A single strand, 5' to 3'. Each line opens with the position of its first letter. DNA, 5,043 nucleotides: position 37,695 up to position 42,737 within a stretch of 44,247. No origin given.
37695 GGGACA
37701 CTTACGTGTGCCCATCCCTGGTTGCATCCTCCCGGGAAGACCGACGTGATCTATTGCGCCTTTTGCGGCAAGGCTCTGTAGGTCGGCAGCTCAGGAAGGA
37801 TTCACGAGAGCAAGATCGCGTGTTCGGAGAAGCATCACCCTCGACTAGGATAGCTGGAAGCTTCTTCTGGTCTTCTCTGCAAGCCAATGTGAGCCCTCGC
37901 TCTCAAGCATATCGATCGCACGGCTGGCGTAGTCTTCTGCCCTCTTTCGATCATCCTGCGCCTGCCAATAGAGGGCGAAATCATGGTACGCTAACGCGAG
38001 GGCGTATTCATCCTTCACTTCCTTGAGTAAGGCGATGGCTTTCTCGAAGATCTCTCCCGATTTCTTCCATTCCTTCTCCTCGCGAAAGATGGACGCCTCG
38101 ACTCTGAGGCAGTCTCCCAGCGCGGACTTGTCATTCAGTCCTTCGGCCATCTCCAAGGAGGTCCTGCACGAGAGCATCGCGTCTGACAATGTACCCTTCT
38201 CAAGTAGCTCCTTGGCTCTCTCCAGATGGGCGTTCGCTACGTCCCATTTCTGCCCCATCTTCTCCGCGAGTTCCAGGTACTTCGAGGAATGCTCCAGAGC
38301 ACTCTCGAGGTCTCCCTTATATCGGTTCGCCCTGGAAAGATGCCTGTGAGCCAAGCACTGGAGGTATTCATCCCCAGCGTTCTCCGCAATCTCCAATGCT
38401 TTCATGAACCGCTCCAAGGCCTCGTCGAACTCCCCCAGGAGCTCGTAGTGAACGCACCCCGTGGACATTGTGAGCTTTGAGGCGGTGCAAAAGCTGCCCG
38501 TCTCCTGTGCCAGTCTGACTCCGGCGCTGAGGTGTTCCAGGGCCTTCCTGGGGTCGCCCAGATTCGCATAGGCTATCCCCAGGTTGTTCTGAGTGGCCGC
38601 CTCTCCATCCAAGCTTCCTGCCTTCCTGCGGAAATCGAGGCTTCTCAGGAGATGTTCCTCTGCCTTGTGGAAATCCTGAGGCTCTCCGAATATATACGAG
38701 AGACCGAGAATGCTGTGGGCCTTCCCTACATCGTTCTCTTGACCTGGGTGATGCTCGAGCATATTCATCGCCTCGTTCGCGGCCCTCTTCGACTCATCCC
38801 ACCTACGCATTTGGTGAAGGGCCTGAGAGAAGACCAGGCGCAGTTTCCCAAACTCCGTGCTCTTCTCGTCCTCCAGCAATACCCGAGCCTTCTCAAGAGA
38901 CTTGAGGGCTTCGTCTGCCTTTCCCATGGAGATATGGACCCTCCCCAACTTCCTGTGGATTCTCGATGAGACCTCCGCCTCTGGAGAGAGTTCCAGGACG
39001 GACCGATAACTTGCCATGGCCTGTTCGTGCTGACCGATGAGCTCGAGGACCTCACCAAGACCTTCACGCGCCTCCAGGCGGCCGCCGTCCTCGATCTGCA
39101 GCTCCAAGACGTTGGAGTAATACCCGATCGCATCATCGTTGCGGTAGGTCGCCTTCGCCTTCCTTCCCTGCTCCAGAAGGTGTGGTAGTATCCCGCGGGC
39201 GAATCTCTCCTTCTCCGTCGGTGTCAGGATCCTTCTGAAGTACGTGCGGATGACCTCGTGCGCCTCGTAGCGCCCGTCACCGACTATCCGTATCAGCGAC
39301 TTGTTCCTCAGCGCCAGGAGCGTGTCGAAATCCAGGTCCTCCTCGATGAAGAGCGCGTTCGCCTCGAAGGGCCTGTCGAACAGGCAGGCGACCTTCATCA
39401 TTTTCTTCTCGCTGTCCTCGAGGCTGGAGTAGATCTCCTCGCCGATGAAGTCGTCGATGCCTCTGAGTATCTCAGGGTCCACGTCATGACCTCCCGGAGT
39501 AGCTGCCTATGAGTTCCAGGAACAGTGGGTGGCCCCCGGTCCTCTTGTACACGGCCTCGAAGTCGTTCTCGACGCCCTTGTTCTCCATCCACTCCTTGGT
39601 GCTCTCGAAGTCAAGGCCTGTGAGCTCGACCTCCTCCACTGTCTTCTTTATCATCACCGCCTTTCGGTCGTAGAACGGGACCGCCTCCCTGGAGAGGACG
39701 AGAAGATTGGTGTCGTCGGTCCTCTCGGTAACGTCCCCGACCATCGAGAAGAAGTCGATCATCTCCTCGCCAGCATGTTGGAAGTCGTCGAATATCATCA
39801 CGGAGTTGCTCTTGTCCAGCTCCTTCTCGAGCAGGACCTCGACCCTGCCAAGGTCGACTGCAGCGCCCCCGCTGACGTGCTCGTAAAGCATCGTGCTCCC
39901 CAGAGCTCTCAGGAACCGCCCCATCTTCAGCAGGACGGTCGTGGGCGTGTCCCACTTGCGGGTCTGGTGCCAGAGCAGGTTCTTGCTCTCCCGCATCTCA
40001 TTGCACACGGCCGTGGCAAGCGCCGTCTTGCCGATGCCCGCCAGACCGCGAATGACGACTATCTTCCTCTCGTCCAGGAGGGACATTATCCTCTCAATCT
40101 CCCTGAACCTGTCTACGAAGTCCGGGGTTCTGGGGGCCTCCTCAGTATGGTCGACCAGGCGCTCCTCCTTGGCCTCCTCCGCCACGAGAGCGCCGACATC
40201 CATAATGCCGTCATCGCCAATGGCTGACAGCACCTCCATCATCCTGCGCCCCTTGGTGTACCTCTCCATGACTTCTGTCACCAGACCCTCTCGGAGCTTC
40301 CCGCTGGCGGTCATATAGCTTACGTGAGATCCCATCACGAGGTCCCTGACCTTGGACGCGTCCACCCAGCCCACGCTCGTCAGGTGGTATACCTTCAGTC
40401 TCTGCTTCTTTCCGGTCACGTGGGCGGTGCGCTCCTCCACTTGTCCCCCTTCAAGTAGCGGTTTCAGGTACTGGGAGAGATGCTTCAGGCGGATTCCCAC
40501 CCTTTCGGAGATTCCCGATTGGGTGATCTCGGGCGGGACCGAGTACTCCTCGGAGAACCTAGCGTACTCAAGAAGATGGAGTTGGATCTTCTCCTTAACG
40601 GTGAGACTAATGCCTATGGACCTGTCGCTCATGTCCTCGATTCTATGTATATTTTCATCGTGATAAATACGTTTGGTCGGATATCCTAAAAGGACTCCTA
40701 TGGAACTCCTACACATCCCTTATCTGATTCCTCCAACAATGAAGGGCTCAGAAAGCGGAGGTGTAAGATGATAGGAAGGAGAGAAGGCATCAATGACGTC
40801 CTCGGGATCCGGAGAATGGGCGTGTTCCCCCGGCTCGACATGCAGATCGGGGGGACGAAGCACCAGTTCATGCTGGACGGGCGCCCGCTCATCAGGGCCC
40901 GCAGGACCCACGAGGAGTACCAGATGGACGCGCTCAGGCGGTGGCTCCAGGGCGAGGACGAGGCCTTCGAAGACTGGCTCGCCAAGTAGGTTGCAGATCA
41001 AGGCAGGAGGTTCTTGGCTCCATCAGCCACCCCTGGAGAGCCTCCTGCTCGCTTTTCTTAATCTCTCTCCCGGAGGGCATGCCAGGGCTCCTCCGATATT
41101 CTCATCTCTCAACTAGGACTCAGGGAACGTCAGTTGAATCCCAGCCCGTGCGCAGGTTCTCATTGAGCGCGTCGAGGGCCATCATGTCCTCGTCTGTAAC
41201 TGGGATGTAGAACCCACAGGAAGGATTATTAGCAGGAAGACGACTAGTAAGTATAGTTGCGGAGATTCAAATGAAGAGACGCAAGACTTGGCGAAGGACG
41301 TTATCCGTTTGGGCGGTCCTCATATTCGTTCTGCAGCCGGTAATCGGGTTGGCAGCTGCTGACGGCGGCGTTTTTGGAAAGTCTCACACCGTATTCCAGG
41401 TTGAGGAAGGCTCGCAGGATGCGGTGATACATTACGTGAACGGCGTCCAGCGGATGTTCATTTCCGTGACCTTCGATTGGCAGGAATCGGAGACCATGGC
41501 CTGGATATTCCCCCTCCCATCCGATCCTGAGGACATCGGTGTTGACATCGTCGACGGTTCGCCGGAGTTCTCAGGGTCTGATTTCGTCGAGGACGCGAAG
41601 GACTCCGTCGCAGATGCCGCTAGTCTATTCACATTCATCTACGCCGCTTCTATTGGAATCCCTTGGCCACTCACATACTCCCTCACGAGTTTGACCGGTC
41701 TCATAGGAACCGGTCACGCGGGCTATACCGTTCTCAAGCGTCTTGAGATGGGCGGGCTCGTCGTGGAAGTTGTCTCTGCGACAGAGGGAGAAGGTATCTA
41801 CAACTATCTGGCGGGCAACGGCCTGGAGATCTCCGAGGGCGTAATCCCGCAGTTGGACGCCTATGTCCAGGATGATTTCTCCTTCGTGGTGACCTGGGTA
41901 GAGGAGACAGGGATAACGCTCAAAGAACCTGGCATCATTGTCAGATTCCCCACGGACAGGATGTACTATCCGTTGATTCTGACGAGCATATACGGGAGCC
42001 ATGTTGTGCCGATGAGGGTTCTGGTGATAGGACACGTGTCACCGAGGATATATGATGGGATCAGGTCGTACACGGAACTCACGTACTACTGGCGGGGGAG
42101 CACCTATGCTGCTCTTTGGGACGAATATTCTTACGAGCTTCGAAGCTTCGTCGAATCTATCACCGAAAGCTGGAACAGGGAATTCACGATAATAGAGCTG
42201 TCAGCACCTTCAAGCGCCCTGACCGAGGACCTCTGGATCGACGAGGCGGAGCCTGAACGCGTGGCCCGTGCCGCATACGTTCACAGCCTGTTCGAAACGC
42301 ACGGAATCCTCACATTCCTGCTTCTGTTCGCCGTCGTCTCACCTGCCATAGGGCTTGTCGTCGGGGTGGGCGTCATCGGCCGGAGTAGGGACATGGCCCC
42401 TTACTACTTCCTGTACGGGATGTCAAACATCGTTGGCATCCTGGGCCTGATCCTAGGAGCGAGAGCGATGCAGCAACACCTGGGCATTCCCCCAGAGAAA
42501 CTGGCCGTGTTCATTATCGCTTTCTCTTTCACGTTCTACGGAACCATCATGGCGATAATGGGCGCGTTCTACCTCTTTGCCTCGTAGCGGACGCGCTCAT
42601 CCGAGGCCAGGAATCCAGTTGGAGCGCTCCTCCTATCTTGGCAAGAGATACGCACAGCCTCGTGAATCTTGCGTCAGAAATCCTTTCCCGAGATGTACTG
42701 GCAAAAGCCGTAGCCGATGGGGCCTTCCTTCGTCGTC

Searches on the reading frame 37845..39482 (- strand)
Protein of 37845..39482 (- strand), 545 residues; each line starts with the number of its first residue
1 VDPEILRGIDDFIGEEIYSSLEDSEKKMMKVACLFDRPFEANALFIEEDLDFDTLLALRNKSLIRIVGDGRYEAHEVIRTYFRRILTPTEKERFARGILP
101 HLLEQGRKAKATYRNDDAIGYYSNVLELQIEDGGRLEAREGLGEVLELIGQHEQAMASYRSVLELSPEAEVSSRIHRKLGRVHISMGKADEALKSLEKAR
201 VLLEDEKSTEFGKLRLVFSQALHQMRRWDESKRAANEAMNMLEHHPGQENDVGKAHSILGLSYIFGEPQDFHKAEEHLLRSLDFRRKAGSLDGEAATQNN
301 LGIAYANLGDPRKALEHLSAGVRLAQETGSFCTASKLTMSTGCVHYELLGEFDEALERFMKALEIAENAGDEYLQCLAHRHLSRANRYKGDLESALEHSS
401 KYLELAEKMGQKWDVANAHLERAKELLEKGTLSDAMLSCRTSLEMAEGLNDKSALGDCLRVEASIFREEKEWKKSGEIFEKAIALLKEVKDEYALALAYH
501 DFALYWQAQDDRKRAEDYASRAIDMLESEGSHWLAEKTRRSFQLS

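Call 7: search_protein_families(library=pfam, proteins=[window:37845-39482:-], max_evalue=0.001)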
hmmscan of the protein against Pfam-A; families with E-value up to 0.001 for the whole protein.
window:37845-39482:- (545 aa): 16 families
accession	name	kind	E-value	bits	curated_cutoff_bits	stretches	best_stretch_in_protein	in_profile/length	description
PF13424.12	TPR_12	-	1e-33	115.8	30.1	4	345-408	12-77/77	Tetratricopeptide repeat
PF07719.23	TPR_2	-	3.8e-18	64.5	27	0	296-325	2-31/34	Tetratricopeptide repeat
PF00515.34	TPR_1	-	4.4e-16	58.4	27.8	1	296-324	2-30/34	Tetratricopeptide repeat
PF17874.7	TPR_MalT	-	3.9e-15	56.4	45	2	344-522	48-228/336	MalT-like TPR region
PF13181.12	TPR_8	-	3.1e-12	46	25.7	0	141-168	6-33/34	Tetratricopeptide repeat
PF13176.12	TPR_7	-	4e-11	42.5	27.9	0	141-168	4-31/36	Tetratricopeptide repeat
PF14938.12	SNAP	-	2.3e-09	37.6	25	1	457-532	36-110/282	Soluble NSF attachment protein, SNAP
PF10602.15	RPN7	-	3.4e-08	33.8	29.6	1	136-235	33-133/174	26S proteasome subunit RPN7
PF13374.12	TPR_10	-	4.1e-08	33.4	27.5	0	295-318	2-25/42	Tetratricopeptide repeat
PF13174.12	TPR_6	-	5.7e-08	33.3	26.3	0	141-168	5-32/33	Tetratricopeptide repeat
PF13428.12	TPR_14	-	1.6e-07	31.7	23.5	0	137-169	2-34/44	Tetratricopeptide repeat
PF14559.12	TPR_19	-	5.1e-07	30.4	25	1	150-199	5-51/68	Tetratricopeptide repeat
PF12862.13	ANAPC5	-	8.8e-06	26.1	23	0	269-329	12-72/91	Anaphase-promoting complex subunit 5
PF13414.12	TPR_11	-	1.8e-05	24.7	26.8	0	150-184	8-39/42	TPR repeat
PF23914.1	TPR_CcmH_CycH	-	0.00013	22.3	42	0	179-262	56-130/158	Cytochrome c-type biogenesis protein H TPR domain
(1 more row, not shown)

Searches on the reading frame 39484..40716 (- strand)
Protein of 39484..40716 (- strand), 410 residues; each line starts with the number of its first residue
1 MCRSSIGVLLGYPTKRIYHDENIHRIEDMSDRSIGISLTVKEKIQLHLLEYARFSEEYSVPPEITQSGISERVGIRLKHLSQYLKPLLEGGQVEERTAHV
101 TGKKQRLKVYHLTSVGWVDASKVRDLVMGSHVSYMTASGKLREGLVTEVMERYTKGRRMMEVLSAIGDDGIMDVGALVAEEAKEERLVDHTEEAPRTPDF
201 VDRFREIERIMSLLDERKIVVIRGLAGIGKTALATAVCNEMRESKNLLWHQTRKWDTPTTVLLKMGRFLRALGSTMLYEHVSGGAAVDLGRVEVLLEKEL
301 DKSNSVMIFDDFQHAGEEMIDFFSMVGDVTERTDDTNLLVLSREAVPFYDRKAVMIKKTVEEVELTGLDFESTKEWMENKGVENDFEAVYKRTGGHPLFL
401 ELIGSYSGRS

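Call 7: search_protein_families(library=pfam, proteins=[window:39484-40716:-], max_evalue=0.001)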
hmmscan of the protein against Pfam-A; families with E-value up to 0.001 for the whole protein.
window:39484-40716:- (410 aa): 5 families
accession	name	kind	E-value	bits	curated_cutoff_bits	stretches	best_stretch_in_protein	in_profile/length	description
PF01637.24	ATPase_2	-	8.1e-13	49.1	33.2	1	200-401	1-223/225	ATPase domain predominantly from Archaea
PF13191.12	AAA_16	-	3.1e-07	31.5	32.6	1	200-340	2-166/167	AAA ATPase domain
PF20720.3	nSTAND3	-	4.9e-06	26.8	27.2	1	206-246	6-47/155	Novel STAND NTPase 3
PF00931.28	NB-ARC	-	5.5e-05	23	23.5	1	207-312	5-109/248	NB-ARC domain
PF13401.12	AAA_22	-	0.00012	22.8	27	1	216-338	4-118/130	AAA domain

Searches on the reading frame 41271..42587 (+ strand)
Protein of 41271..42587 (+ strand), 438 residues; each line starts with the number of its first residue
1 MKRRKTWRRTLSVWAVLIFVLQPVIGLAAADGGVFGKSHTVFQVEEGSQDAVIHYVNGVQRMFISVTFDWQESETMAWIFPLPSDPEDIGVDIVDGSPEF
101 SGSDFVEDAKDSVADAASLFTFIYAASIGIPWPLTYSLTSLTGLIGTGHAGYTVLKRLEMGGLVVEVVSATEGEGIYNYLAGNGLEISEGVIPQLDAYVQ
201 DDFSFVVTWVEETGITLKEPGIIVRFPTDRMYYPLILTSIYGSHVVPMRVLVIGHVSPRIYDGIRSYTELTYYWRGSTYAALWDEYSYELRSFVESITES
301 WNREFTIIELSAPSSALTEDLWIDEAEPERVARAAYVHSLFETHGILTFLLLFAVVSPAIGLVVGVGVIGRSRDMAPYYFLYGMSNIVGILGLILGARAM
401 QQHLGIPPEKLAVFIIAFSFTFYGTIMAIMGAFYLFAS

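Call 7: search_protein_families(library=pfam, proteins=[window:41271-42587:+], max_evalue=0.001)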
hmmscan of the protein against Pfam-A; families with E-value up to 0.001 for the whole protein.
window:41271-42587:+ (438 aa): 1 family
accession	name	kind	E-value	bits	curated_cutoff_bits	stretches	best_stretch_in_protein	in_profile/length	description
PF10092.14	DUF2330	-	2.6e-09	37.1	24.7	1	50-275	24-237/279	Uncharacterized protein conserved in bacteria (DUF2330)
